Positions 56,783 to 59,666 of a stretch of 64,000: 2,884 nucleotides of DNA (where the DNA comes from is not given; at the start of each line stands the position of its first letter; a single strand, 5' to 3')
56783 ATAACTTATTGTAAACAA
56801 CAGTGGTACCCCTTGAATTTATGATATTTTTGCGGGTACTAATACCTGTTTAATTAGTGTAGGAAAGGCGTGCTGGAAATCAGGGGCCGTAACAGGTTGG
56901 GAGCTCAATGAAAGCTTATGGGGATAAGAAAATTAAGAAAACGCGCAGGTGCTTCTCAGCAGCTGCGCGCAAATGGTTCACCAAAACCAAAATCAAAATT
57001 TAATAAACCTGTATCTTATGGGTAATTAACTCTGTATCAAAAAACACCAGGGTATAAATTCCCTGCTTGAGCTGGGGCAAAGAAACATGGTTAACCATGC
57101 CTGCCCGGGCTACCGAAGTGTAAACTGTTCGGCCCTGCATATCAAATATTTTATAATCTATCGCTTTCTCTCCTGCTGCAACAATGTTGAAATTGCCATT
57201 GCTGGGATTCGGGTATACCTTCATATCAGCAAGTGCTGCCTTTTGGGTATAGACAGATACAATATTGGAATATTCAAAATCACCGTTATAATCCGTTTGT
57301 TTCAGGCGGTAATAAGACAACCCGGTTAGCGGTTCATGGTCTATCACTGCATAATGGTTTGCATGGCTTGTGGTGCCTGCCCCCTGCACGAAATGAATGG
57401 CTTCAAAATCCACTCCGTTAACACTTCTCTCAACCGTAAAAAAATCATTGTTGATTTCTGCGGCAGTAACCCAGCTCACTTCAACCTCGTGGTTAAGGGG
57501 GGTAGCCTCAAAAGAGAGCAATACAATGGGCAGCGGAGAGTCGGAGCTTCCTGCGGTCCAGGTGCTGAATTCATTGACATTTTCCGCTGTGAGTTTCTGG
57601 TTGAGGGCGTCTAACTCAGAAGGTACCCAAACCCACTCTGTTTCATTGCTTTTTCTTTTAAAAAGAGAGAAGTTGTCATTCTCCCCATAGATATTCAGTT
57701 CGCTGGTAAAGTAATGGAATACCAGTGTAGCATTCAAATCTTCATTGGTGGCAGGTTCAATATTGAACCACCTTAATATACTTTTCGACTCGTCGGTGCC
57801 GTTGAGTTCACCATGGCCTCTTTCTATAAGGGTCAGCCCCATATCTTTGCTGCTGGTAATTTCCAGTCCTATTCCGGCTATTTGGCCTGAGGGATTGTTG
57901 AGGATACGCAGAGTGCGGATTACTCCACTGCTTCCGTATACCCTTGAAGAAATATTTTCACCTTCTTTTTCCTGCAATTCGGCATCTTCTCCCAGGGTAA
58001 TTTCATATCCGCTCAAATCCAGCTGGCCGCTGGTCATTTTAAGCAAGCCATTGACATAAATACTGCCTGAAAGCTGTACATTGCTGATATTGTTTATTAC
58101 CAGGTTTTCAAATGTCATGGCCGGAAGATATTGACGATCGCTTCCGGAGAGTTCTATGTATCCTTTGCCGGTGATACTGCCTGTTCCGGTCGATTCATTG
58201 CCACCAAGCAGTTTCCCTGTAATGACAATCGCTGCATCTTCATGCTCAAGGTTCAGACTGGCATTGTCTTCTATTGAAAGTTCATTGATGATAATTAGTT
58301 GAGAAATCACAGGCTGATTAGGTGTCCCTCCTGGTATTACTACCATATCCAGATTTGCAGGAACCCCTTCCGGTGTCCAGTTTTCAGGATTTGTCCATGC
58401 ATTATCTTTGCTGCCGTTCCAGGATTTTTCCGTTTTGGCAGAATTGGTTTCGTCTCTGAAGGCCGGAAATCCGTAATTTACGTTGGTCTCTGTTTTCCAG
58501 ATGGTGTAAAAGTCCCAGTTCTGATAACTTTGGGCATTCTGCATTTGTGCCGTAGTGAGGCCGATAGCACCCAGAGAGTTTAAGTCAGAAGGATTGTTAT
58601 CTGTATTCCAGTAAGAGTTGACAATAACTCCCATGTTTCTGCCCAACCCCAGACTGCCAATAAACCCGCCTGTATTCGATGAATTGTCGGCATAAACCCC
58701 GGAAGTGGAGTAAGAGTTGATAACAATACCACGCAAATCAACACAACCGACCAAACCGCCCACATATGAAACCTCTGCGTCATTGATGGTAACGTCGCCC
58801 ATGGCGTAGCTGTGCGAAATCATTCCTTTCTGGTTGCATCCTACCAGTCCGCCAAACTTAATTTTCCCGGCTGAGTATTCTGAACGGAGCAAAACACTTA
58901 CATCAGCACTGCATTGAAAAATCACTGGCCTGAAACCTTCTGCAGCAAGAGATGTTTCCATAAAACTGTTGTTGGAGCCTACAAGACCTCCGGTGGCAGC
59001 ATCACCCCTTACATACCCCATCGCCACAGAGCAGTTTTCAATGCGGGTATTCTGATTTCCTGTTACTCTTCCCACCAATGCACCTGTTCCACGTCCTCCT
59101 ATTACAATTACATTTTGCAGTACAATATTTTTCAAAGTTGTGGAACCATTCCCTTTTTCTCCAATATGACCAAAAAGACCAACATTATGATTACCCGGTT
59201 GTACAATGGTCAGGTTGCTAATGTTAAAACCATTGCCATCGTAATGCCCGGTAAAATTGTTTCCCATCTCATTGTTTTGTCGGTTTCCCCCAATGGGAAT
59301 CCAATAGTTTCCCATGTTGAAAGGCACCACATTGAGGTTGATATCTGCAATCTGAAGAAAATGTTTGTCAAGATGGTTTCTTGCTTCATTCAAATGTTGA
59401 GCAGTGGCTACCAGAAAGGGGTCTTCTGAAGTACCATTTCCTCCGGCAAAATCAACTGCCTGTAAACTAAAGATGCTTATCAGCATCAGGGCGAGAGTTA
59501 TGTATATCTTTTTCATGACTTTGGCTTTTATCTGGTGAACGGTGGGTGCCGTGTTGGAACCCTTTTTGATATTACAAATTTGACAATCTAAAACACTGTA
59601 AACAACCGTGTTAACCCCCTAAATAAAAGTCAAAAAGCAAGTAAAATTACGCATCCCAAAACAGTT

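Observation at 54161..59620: Tandem GLUG/T9SS paralogs whose non-coding flanks are better conserved than the genes, with a 3' motif complementary to both 5' leaders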

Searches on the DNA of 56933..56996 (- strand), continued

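Call 73: search_with_rna_model(model_id=R1, sources=[L105, L106, L107, L108, L109, L110, L111, L112, L113, L114, L115, L116, L117, L118, L119, L120, L121, L122, L123, L124, L125, L126, L127, L128, L129, L130, L131, L132, L133, L134, L135, L136, L137, L138, L139, L140, L141, L142, L143, L144, L145, L146, L147, L148, L149, L150, L151, L152, L153, L154, L155, L156, L157, L158, L159, L160, L161, L162, L163, L164, L165, L166, L167, L168, L169, L170, L171, L172, L173, L174, L175, L176, L177, L178, L179, L180, L181, L182, L183, L184, L185, L186, L187, L188, L189, L190, L191, L192, L193, L194, L195, L005, L010], max_evalue=1)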
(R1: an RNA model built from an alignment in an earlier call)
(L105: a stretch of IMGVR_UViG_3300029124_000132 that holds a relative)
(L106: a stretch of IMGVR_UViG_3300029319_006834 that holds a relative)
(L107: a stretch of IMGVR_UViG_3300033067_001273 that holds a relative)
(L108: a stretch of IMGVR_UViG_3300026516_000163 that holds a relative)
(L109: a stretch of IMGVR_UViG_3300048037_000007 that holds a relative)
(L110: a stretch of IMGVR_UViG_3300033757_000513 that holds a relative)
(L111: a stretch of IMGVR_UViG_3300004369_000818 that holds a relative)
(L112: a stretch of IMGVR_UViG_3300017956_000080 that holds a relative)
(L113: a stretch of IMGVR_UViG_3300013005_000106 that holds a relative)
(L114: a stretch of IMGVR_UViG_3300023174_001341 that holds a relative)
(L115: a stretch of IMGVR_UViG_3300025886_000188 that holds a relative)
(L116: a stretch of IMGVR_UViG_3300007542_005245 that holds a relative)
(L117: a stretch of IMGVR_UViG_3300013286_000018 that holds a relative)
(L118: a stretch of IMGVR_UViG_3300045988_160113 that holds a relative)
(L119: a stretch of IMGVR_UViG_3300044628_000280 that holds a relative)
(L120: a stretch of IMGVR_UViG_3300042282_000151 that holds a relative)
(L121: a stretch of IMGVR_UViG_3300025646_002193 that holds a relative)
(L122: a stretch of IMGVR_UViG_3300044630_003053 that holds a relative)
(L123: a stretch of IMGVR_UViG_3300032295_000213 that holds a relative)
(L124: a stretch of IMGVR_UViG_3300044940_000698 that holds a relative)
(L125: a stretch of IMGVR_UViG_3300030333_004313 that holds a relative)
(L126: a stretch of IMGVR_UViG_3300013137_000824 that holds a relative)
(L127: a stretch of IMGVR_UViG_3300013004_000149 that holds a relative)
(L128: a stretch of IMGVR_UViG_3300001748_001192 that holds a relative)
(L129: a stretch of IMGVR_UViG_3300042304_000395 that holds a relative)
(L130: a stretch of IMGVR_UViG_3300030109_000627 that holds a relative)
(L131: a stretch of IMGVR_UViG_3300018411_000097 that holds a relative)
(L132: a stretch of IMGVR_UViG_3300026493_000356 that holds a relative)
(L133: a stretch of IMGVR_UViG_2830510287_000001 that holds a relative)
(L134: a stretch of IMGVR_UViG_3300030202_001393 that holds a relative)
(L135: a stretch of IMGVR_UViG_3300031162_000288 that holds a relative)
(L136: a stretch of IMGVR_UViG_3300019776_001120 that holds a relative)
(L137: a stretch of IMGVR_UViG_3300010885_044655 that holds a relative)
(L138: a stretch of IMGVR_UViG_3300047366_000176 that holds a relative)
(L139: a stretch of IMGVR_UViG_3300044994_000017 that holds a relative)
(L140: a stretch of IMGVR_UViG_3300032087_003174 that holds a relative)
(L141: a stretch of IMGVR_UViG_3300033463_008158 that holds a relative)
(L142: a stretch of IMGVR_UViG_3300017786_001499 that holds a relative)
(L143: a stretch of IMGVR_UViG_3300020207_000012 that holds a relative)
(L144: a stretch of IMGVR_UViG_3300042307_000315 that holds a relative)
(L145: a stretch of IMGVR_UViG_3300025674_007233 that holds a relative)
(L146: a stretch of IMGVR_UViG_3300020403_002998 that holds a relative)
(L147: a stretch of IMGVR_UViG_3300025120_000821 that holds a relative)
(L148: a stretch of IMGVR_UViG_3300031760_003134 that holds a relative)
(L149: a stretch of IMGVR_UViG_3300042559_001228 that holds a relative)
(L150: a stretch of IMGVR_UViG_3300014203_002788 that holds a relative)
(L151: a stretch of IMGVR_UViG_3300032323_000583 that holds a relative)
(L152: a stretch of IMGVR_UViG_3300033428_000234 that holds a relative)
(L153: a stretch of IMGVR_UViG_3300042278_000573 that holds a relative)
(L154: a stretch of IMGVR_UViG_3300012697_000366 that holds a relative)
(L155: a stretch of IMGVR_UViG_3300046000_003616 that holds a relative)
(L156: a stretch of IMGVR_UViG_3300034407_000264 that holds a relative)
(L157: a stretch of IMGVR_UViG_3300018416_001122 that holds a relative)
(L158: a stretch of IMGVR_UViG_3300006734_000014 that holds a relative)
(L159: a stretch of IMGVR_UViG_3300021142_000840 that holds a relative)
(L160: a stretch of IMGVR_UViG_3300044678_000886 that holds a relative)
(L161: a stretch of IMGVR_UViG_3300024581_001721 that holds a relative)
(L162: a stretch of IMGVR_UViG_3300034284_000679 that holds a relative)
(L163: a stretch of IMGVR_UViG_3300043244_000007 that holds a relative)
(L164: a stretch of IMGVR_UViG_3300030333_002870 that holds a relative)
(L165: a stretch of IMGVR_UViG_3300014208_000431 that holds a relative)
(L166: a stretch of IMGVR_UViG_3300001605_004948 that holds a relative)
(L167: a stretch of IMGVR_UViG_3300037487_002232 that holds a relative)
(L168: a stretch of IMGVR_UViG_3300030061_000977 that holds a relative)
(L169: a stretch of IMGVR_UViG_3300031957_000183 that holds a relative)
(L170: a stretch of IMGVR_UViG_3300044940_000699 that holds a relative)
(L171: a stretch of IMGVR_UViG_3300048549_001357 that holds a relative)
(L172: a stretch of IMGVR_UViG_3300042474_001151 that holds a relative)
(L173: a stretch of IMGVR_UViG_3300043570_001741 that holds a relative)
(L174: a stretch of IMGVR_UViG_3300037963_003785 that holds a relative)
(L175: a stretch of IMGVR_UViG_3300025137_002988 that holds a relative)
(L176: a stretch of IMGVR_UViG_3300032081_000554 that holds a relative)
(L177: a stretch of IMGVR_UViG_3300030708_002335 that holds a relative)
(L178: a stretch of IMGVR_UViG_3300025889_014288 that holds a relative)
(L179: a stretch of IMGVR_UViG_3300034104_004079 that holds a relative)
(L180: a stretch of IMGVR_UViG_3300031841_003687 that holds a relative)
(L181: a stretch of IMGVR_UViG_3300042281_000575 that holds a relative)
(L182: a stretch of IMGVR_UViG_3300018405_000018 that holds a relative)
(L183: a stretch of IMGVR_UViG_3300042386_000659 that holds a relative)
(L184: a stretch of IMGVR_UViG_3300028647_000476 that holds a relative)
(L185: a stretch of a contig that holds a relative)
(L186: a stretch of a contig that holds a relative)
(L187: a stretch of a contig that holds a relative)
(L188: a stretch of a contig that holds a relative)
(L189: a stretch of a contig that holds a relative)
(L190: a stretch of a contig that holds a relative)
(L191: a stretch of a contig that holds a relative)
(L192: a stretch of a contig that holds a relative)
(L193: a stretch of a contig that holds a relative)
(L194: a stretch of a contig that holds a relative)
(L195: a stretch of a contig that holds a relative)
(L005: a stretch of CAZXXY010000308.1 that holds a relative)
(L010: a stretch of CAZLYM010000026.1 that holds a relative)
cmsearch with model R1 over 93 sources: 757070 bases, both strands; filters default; matches with E-value up to 1: 96.
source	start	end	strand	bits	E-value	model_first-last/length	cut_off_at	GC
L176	3026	3084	+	35.1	3.4e-05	1-64/64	no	0.36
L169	6478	6536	-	35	3.6e-05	1-64/64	no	0.32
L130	5701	5734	+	34.1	5.7e-05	1-64/64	no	0.26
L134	1126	1159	+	34.1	5.7e-05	1-64/64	no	0.26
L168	389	422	-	34.1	5.7e-05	1-64/64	no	0.26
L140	6750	6783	-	33.4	8.3e-05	1-64/64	no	0.29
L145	2836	2895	-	33.3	8.5e-05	1-64/64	no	0.33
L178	2835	2894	-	33.3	8.9e-05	1-64/64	no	0.32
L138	2468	2527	-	32.6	0.00013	1-64/64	no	0.4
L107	790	851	+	31.1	0.00027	1-64/64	no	0.39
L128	681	740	+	28.4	0.0011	1-64/64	no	0.33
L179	970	1001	+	27.7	0.0016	1-64/64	no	0.34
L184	2660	2705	-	26.5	0.0031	1-64/64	no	0.39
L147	4311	4346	-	26.2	0.0036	1-64/64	no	0.33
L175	640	693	-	26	0.0039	1-64/64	no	0.26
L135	539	575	-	25.8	0.0043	1-64/64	no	0.32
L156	503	539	-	25.8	0.0043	1-64/64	no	0.32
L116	468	498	+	25.8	0.0044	1-64/64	no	0.39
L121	4586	4616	-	25.8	0.0044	1-64/64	no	0.39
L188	2266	2296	-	25.8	0.0044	1-64/64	no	0.39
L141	5045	5127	-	25.4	0.0052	1-64/64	no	0.41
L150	5910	5948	-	25.4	0.0053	1-64/64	no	0.28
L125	173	254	-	25.4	0.0054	1-64/64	no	0.37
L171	208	272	-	25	0.0067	1-64/64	no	0.35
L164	6093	6146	-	24.6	0.0082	1-64/64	no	0.33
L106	10637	10671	+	24.3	0.0093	1-64/64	no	0.29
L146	4938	4972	+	24.3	0.0093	1-64/64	no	0.29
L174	5026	5060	-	24.3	0.0093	1-64/64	no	0.29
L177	2668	2702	+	24.3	0.0093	1-64/64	no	0.29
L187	326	384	-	23.7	0.013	1-64/64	no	0.41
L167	3669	3714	+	23.7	0.013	1-64/64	no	0.41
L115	673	724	-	23.4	0.015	1-64/64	no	0.37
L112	7447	7479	+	22.7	0.021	1-64/64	no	0.27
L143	1138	1170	-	22.7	0.021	1-64/64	no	0.27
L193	6838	6870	+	22.7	0.021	1-64/64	no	0.27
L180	654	685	-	22.5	0.024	1-64/64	no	0.44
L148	3434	3467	+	21.9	0.032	1-64/64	no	0.44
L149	3172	3225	-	21.9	0.034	1-64/64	no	0.24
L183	2065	2118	+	21.9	0.034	1-64/64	no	0.24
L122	1250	1303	-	21.9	0.034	1-64/64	no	0.24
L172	6568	6621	-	21.9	0.034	1-64/64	no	0.24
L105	1334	1383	+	21.7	0.037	1-64/64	no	0.44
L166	7503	7531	+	21.5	0.04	1-64/64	no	0.38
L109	3225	3282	+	21.4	0.043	1-64/64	no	0.28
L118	1878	1924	-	21.4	0.044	1-64/64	no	0.38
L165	3269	3298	-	21.4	0.044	1-64/64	no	0.4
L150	6842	6880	-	21.4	0.044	1-64/64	no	0.31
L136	694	722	+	21.4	0.044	1-64/64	no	0.41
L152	1804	1843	+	21.3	0.046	1-64/64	no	0.32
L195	6148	6224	+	21.1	0.051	1-64/64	no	0.48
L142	5498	5528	-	21.1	0.052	7-64/64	5'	0.32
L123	9209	9255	+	21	0.052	1-64/64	no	0.36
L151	6178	6224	-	21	0.052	1-64/64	no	0.36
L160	7012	7058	+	21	0.052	1-64/64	no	0.36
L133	1313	1342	+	21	0.053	1-64/64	no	0.4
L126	1021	1082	-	20.8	0.058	1-64/64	no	0.32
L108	4047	4075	-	20.5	0.069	1-64/64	no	0.41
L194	4421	4449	+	20.5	0.069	1-64/64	no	0.41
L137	4904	4938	+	20.4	0.072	1-64/64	no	0.46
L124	1224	1252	+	20.3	0.076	1-64/64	no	0.45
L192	7437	7478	+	20.3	0.078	1-64/64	no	0.33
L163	2531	2559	-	20.2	0.081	1-64/64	no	0.38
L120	5472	5516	+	20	0.087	1-64/64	no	0.47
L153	2992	3036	+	20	0.087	1-64/64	no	0.47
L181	4364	4408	+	20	0.087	1-64/64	no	0.47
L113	6795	6841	-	19.9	0.095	1-64/64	no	0.38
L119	6958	7004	-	19.9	0.095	1-64/64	no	0.38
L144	5030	5076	+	19.9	0.095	1-64/64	no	0.38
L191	435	481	+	19.9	0.095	1-64/64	no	0.38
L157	952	991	-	19.9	0.095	1-64/64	no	0.35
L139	204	251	+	19.5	0.12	1-64/64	no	0.58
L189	5420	5467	-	19.5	0.12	1-64/64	no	0.58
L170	5944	5991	+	19.5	0.12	1-64/64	no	0.58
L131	1355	1420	-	19.2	0.14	1-64/64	no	0.41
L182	416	481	-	19.2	0.14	1-64/64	no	0.41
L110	3213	3248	-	19.2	0.14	1-64/64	no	0.33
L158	1067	1112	+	19.1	0.14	1-64/64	no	0.48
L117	7446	7513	+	19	0.15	1-64/64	no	0.35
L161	4220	4249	-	18.9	0.16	1-64/64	no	0.43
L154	884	915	-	18.9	0.16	1-64/64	no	0.38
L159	967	998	-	18.9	0.16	1-64/64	no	0.38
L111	9636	9680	-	18.5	0.2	1-64/64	no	0.53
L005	188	222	+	18.1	0.24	1-64/64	no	0.43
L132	3415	3451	+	18.1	0.24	1-64/64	no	0.41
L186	8726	8755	-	18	0.25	1-64/64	no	0.37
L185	6804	6851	+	17.7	0.3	1-64/64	no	0.44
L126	1829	1886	+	17.6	0.31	1-64/64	no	0.36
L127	4077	4139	+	17.4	0.35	1-64/64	no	0.35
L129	7470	7532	+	17.4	0.35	1-64/64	no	0.35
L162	1789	1851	+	17.4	0.35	1-64/64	no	0.35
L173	1634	1696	-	17.4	0.35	1-64/64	no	0.35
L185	1986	2053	+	16.7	0.51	1-64/64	no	0.35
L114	1187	1249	+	16.3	0.63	1-64/64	no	0.37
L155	876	938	+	16.3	0.63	1-64/64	no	0.37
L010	4265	4299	+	16.1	0.68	1-64/64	no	0.46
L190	3764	3795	+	15.5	0.94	1-64/64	no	0.47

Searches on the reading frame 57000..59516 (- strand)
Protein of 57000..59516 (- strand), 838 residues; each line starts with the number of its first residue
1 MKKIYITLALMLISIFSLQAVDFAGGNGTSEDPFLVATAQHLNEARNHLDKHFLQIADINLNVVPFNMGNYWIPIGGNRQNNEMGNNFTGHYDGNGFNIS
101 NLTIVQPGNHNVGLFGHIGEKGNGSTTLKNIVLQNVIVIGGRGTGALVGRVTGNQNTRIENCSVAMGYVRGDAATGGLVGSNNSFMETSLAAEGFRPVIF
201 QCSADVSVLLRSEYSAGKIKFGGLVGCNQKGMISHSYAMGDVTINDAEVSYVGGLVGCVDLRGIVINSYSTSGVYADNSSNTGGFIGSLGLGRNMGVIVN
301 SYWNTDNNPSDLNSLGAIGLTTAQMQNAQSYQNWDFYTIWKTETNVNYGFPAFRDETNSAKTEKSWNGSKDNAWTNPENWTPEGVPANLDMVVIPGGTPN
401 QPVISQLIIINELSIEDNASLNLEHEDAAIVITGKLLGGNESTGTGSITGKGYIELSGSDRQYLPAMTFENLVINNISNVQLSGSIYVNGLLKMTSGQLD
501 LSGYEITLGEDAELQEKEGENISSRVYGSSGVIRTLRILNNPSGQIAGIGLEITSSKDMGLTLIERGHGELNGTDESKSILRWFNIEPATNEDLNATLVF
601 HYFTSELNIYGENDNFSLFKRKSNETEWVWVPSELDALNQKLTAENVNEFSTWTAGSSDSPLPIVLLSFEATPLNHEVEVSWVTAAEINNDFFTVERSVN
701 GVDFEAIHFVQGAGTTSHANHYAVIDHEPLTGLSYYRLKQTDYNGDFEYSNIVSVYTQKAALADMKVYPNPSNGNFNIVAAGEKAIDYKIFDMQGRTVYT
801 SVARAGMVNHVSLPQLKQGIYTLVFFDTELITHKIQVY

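Call 5: search_protein_families(library=pfam, proteins=[window:57000-59516:-])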
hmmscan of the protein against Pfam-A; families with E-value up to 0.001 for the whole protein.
window:57000-59516:- (838 aa): 2 families
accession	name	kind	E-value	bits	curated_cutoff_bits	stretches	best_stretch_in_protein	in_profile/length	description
PF18962.6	Por_Secre_tail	-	3.1e-10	40.6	27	1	767-835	1-73/75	Secretion system C-terminal sorting domain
PF07581.17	Glug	-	1.6e-05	25.5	20.5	0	140-164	1-23/28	The GLUG motif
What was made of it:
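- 57000..59516 (-): Gene A: 838-aa GLUG-motif protein with signal peptide and T9SS type A C-terminal sorting domain. Pfam Glug + Por_Secre_tail (call 5).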

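Call 10: find_encoding_contigs(protein=window:57000-59516:-, flank=10000, max_places=10)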
Protein window:57000-59516:- (838 aa): no gene with exactly this product is on record in the collection.
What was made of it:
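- Tried and rejected: Look-up of the window's own protein A by exact sequence failed (call 10).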

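Call 65: search_solved_structures(query=window:57000-59516:-, max_evalue=0.01)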
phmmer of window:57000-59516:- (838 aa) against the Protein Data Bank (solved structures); distinct sequences matched with E-value up to 0.01: 0.

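Call 66: search_protein_families(library=ncbifam, proteins=[window:57000-59516:-], max_evalue=0.001)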
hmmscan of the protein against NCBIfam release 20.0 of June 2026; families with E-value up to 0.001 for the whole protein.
window:57000-59516:- (838 aa): 3 families
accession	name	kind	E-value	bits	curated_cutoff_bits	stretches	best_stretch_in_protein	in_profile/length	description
TIGR04183.1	Por_Secre_tail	domain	1.5e-09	37.7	23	1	767-834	1-68/72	T9SS type A sorting domain-containing protein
NF038113.1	T9SSA_dep_M36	equivalog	1e-08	33.9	885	1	740-824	764-854/869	T9SS-dependent M36 family metallopeptidase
NF050177.1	TapA_OM_Porphy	equivalog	0.00059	18.7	500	1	745-836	451-542/544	TapA/TapC family T9SS-dependent outer membrane protein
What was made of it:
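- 57000..59516 (-): TIGR04183 (call 66).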
